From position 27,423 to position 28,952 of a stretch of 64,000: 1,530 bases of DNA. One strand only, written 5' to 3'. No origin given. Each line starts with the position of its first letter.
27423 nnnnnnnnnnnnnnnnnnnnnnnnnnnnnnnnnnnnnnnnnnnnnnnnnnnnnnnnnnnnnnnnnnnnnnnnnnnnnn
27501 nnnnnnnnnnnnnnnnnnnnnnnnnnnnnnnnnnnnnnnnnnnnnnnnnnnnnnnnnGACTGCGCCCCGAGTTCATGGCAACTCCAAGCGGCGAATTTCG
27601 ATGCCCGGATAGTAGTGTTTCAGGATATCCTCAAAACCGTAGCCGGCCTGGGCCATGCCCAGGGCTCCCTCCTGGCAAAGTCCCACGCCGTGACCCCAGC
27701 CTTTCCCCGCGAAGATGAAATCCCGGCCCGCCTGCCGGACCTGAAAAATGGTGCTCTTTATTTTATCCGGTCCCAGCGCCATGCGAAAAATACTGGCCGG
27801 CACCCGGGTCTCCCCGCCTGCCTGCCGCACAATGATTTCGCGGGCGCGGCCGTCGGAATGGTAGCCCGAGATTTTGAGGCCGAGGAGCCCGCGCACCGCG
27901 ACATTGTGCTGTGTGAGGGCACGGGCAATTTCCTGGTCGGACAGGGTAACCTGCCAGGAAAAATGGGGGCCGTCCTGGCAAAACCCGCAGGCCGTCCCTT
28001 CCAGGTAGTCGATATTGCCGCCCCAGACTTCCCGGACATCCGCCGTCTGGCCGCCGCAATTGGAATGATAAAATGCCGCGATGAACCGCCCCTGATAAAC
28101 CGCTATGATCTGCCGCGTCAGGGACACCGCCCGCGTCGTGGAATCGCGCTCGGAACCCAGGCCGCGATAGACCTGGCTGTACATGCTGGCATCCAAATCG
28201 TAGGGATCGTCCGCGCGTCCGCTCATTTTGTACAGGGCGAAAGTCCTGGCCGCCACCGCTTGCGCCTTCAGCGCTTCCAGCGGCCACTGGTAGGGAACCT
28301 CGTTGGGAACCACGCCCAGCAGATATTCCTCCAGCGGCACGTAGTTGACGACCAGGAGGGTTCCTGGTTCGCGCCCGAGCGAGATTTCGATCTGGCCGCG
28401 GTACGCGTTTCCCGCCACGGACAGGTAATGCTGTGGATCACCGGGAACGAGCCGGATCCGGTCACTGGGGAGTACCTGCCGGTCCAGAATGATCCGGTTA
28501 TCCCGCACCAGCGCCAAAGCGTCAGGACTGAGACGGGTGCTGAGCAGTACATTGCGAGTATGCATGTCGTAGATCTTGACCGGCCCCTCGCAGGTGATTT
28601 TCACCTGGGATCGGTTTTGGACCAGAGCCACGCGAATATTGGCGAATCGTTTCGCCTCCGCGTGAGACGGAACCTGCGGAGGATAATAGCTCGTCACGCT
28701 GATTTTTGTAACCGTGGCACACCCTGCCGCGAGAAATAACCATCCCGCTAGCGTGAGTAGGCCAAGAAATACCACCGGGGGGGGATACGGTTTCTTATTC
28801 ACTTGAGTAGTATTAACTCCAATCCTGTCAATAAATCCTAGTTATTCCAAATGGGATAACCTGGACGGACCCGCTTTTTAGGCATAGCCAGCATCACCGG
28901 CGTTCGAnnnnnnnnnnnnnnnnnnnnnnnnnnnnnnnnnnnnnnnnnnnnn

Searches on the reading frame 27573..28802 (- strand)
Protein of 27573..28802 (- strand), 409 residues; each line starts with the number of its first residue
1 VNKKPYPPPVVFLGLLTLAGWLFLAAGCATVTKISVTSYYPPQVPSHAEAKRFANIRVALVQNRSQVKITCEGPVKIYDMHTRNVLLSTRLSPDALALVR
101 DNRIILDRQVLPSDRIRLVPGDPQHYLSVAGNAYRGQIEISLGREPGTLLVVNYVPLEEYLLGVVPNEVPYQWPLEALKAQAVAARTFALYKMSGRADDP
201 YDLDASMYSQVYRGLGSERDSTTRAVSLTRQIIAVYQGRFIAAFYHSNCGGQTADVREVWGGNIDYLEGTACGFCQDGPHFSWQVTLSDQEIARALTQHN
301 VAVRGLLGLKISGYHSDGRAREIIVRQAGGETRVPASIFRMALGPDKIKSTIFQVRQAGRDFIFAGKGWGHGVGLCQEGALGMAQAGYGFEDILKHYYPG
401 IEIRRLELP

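Call 77: search_protein_families(library=pfam, proteins=[window:27573-28802:-], max_evalue=0.0001)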
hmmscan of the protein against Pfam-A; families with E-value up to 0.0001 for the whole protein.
window:27573-28802:- (409 aa): 1 family
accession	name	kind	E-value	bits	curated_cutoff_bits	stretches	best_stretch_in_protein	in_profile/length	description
PF08486.15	SpoIID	-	1.9e-25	89.8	23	1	147-236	3-97/97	Stage II sporulation protein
